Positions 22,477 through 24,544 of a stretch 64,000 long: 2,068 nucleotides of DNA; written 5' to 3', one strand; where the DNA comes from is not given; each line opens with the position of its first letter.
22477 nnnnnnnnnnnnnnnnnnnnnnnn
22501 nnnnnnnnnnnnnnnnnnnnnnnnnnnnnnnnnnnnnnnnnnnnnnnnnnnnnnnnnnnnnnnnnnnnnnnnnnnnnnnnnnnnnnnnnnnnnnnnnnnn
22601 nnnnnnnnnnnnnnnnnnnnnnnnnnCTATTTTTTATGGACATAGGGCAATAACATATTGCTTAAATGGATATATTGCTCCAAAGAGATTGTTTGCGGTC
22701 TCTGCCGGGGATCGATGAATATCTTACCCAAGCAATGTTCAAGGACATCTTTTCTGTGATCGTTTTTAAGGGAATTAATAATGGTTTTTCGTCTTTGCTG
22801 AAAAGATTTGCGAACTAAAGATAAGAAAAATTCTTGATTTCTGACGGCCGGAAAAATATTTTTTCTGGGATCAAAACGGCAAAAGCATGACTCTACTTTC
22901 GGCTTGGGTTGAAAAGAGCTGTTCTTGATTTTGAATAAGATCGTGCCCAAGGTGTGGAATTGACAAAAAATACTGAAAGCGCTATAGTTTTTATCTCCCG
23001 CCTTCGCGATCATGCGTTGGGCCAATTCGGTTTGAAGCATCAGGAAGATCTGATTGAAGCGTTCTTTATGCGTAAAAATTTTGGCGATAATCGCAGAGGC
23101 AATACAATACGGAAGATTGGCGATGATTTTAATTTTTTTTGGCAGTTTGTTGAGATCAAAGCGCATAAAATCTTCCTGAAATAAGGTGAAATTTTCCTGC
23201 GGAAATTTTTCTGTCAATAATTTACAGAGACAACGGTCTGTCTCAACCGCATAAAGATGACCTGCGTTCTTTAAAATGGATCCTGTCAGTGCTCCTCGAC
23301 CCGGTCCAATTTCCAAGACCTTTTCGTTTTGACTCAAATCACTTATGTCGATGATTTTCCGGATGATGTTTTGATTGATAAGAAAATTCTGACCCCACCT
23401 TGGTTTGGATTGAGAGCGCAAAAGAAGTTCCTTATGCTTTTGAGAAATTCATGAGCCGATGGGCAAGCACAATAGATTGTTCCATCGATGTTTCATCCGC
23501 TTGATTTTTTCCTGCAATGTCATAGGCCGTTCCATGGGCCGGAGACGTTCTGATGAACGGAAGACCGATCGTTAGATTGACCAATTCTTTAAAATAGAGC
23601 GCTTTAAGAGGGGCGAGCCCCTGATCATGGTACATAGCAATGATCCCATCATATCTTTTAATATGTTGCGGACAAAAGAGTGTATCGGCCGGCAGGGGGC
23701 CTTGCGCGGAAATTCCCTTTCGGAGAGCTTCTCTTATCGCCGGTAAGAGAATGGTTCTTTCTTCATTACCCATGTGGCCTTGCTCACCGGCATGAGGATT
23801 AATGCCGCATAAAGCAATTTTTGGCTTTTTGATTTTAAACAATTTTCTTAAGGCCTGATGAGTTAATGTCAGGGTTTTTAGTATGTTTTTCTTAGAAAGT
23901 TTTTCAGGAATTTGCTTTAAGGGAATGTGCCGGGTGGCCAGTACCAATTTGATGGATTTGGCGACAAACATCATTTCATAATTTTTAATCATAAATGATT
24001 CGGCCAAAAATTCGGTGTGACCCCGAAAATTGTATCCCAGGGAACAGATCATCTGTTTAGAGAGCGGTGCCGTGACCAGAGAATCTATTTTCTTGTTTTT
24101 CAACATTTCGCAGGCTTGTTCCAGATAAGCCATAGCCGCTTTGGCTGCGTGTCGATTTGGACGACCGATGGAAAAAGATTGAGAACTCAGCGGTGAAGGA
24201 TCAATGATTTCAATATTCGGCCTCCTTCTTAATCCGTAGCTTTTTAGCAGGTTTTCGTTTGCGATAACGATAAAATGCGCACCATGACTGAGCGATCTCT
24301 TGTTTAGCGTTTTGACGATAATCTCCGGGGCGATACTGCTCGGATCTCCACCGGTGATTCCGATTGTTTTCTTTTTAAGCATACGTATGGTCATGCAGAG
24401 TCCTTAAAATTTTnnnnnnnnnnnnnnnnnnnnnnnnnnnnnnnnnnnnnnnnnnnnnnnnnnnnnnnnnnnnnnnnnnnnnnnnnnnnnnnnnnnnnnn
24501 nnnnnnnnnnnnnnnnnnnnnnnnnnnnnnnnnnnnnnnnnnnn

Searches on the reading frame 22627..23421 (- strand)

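Call 61: search_protein_families(library=pfam, proteins=[window:22627-23421:-], max_evalue=1e-8)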
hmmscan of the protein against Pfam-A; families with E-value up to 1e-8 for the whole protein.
window:22627-23421:- (264 aa): 1 family
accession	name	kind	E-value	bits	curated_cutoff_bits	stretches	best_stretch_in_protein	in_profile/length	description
PF00398.26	RrnaAD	-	8.3e-58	196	24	1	4-257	3-261/263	Ribosomal RNA adenine dimethylase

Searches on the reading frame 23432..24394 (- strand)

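Call 61: search_protein_families(library=pfam, proteins=[window:23432-24394:-], max_evalue=1e-8)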
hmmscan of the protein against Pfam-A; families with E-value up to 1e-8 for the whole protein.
window:23432-24394:- (320 aa): 1 family
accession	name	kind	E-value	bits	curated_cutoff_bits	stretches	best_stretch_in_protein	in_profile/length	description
PF04166.17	PdxA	-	7.9e-100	334.4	27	1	59-311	40-286/286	Pyridoxal phosphate biosynthetic protein PdxA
